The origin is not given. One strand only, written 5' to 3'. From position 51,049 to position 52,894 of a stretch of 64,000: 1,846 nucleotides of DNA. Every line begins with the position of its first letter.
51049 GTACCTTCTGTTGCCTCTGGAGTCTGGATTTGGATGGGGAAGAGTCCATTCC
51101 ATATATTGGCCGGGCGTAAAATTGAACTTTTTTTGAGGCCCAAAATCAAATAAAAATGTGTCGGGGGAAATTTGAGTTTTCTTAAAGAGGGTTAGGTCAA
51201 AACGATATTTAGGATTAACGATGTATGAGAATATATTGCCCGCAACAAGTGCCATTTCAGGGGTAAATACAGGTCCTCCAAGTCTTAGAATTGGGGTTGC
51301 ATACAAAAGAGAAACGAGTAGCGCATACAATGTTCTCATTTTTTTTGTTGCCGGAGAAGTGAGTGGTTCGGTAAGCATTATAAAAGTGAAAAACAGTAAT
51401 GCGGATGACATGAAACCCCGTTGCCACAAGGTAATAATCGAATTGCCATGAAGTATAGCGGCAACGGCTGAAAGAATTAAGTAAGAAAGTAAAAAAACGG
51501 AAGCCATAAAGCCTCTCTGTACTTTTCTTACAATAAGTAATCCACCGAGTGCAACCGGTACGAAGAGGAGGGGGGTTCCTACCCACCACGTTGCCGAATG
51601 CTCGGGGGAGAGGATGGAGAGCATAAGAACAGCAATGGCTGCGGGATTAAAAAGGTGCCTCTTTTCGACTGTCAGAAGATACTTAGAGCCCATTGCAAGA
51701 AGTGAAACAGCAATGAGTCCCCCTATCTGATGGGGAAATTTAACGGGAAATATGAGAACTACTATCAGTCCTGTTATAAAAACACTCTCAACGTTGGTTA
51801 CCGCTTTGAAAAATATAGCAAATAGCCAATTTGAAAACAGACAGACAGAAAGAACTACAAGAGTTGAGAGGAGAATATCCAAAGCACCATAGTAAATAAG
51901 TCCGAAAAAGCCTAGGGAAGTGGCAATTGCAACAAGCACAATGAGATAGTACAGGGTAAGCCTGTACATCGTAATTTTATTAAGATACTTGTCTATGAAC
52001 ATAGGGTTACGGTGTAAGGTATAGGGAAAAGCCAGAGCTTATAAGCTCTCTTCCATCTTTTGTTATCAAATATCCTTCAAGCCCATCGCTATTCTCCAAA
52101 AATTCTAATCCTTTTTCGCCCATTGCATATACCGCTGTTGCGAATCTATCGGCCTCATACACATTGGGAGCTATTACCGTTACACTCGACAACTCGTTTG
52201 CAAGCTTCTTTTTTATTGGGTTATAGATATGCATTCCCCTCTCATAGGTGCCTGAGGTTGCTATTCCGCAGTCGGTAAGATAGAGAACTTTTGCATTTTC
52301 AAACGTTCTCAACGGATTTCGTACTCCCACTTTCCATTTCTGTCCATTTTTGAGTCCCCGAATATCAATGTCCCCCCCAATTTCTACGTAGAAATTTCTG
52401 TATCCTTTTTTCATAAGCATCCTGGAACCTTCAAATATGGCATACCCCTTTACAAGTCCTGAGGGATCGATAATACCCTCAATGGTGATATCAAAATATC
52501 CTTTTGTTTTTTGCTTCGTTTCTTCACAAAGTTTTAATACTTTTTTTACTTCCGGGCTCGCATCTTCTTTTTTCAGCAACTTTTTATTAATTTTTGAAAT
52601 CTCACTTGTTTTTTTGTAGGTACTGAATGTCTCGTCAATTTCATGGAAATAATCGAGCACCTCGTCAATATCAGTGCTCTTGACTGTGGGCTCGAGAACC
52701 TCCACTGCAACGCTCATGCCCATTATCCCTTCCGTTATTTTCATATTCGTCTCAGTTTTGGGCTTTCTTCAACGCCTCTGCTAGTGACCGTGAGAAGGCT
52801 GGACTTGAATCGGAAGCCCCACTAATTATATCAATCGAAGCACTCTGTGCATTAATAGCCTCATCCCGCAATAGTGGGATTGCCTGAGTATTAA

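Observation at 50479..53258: Flavin-trafficking redox module: FMN-binding protein + ApbE + membrane::FNR fusion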

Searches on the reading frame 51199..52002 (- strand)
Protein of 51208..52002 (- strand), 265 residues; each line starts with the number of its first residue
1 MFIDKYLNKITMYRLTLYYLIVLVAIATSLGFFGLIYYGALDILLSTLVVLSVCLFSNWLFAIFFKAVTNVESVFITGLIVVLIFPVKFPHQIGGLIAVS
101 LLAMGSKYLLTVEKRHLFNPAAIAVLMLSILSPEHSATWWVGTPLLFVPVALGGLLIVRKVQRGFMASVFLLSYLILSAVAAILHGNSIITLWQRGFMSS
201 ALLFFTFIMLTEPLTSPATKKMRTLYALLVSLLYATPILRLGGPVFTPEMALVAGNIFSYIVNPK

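Call 14: search_solved_structures(query=window:51208-52002:-, max_evalue=1, show_alignments=3)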
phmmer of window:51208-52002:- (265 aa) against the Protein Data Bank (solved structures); distinct sequences matched with E-value up to 1: 0.

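Call 17: search_solved_structures(query=A2, max_evalue=1, show_alignments=3)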
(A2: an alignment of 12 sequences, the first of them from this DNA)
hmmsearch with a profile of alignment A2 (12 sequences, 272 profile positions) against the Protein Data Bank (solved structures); distinct sequences matched with E-value up to 1: 4.
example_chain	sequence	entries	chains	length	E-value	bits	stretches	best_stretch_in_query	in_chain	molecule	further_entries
7xk3_B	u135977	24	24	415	0.00078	22.5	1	148-263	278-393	Na(+)-translocating NADH-quinone reductase subunit B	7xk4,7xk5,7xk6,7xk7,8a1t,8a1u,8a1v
9ud3_B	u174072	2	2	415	0.00079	22.5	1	148-263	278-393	Na(+)-translocating NADH-quinone reductase subunit B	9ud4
9lrr_B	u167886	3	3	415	0.0013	21.8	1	148-263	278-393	Na(+)-translocating NADH-quinone reductase subunit B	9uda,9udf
8ahx_D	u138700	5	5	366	0.077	16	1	150-237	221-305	Ion-translocating oxidoreductase complex subunit D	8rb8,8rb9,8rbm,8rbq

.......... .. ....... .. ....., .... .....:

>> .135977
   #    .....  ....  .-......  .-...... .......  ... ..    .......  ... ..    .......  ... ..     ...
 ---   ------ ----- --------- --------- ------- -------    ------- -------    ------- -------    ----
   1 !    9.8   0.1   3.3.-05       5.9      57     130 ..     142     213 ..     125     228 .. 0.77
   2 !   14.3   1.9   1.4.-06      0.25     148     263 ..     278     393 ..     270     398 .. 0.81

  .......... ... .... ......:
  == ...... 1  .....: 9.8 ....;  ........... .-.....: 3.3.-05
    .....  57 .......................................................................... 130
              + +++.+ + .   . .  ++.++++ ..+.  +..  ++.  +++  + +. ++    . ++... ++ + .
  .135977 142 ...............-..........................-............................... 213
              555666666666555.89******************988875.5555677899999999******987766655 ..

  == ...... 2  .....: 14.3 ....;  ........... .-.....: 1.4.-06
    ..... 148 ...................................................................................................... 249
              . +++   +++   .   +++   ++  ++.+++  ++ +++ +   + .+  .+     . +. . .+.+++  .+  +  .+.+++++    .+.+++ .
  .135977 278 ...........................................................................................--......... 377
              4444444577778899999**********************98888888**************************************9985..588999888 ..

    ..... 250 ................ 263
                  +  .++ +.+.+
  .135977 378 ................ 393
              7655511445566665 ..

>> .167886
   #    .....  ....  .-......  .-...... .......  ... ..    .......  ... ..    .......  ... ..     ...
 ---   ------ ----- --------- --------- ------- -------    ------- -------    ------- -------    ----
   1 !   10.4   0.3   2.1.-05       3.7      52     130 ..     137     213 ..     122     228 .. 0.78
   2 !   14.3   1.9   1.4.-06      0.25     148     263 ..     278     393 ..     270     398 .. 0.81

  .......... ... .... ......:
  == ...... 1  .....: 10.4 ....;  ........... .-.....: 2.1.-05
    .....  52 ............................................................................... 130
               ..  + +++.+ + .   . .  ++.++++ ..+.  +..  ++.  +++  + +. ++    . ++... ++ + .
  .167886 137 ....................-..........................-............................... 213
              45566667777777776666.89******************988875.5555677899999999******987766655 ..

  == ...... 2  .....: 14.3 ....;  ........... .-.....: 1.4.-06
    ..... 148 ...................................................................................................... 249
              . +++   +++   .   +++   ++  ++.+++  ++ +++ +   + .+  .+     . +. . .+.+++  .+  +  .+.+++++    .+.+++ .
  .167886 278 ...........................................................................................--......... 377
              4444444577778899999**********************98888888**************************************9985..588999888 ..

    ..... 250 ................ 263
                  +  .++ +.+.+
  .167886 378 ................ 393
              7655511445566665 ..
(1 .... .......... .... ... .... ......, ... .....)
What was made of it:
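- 51208..52002 (-): NqrB/RnfD-like membrane domain of the fusion protein (residues 1-265, about 10 helices). A profile hits V. cholerae NqrB 7xk3_B at E 7.8e-4 (call 17).
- The loop bearing NqrB T236 is cut from about 65 to 18 residues (call 17). The loop carrying the covalent FMN is deleted (call 17).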

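Call 60: search_protein_representatives(protein=window:51208-52002:-)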
Query: 265 residues. Proteins with E-value up to 0.001 (for the whole library): 1572; up to 1e-10: 726; up to 1e-30: 246. The best 150 are listed.
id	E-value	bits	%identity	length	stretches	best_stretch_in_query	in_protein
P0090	1.6e-81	290.2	57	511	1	2-264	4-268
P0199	1.6e-81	290.2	55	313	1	2-265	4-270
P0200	4.8e-66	239.5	47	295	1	2-265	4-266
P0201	5.0e-65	236.2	48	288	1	3-265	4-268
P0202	1.8e-56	208.2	48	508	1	2-265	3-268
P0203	2.3e-56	207.8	46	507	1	2-263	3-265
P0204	1.1e-55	205.6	46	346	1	3-265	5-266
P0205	2.4e-53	197.9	45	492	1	2-265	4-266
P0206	2.9e-52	194.3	46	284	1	2-265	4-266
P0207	3.8e-52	194.0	56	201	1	2-184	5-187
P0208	1.9e-51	191.7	42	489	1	2-264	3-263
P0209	2.2e-51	191.5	45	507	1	3-263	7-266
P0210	2.3e-51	191.4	43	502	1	3-264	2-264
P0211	4.6e-51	190.4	46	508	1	3-264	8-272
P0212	1.1e-50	189.1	44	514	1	3-265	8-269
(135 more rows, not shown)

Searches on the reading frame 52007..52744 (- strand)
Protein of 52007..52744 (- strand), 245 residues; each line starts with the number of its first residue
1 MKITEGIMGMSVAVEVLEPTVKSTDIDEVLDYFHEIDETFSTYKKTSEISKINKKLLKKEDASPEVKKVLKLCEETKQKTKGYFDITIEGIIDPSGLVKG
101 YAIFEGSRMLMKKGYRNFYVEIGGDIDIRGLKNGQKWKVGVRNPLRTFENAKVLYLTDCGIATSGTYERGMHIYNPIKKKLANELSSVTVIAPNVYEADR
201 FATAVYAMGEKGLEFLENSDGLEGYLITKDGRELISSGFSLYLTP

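Call 3: search_protein_families(library=pfam, proteins=[window:52007-52744:-], max_evalue=0.01)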
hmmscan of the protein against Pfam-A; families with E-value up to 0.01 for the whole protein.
window:52007-52744:- (245 aa): 1 family
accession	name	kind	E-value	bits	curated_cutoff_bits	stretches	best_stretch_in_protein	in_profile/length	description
PF02424.20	ApbE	-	7.7e-45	153.9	25.6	2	92-225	126-265/266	ApbE family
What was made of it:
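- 52007..52744 (-): Gene for a compact ApbE-type FAD:protein FMN transferase (245 aa) with no signal peptide or lipobox. PF02424 at E 7.7e-45 (call 3).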

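Call 4: search_protein_families(library=ncbifam, proteins=[window:52007-52744:-], max_evalue=0.01)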
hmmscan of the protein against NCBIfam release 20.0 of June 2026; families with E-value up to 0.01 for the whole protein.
window:52007-52744:- (245 aa): 3 families
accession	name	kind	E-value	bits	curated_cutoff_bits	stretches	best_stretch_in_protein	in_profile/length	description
NF007774.0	PRK10461.1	equivalog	4.3e-20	71.9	498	1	92-233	181-333/351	FAD:protein FMN transferase ApbE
NF003322.0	PRK04334.1-2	equivalog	0.0013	17.9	290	1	109-205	109-199/295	hypothetical protein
NF046004.1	ICE_Mbov_0401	equivalog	0.0037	16.6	162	1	22-77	223-277/369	Mbov_0401 family ICE element transposase-like protein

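Call 27: search_solved_structures(query=window:52007-52744:-, max_evalue=0.001, show_alignments=3)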
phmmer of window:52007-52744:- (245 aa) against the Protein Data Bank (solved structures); distinct sequences matched with E-value up to 0.001: 13.
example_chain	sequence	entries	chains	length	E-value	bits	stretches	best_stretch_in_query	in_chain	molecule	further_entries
4xgw_A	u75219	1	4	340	1.8e-17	66.7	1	91-233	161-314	FAD:protein FMN transferase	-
6nxi_A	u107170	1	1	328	5.4e-17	65.1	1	90-243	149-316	FAD:protein FMN transferase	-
2o18_A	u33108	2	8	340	6.5e-17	64.9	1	91-233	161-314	Thiamine biosynthesis lipoprotein apbE | FAD:protein FMN transferase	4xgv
6nxj_A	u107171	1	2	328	5.4e-16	61.9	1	90-243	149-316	FAD:protein FMN transferase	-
4xgx_A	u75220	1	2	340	1.1e-15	60.9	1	91-233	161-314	FAD:protein FMN transferase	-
3pnd_A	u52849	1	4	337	7.9e-15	58.1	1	92-232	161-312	Thiamine biosynthesis lipoprotein ApbE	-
7esa_A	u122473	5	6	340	2.7e-13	53.1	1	88-239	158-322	FAD:protein FMN transferase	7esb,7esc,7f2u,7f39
5mgy_H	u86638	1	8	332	8e-13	51.5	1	93-237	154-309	FAD:protein FMN transferase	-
1vrm_A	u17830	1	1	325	2.6e-12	49.8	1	92-211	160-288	hypothetical protein TM1553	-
4xdt_A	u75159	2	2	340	1.6e-10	43.9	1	93-238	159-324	FAD:protein FMN transferase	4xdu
4ifu_A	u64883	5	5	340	1.8e-10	43.8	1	93-238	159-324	FAD:protein FMN transferase | Thiamine biosynthesis lipoprotein ApbE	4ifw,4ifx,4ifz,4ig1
7mgt_A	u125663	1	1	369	2.2e-10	43.5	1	93-238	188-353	FAD:protein FMN transferase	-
4xdr_A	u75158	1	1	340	2.3e-09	40.2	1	93-238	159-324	FAD:protein FMN transferase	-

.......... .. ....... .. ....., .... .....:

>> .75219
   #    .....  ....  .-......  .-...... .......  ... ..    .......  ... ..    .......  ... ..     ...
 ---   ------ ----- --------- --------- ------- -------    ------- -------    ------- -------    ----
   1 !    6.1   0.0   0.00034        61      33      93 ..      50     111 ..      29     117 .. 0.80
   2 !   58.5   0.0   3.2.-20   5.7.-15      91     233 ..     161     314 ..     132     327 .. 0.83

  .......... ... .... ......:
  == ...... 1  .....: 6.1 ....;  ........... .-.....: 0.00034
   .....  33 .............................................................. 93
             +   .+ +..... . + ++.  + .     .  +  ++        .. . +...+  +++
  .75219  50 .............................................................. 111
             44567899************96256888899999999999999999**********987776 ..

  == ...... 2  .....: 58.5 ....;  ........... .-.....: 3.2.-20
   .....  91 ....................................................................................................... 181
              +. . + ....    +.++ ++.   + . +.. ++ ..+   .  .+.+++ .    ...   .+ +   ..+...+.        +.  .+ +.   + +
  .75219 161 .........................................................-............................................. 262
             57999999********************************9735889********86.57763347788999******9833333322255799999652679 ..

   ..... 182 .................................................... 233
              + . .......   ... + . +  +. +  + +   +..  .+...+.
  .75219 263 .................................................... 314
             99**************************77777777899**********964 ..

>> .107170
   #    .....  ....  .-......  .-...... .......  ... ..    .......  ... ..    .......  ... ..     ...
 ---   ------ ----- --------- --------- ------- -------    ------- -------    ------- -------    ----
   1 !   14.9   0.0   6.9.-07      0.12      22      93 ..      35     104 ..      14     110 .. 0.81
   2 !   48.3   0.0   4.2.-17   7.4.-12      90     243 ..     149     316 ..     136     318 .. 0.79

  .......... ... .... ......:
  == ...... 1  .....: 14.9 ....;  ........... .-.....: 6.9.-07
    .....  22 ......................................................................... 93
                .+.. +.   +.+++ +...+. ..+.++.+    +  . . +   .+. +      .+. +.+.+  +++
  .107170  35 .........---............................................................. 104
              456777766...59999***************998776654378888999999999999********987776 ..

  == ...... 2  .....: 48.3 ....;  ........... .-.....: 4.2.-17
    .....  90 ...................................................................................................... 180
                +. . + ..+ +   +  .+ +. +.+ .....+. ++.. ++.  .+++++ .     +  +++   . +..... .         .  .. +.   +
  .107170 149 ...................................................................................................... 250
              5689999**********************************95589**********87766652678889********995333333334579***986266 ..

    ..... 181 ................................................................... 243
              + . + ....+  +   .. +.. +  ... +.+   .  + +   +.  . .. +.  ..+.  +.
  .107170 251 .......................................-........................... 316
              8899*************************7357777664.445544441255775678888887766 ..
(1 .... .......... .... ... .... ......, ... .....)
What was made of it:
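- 52007..52744 (-): PDB ApbE chains match at E 1.8e-17 (call 27).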
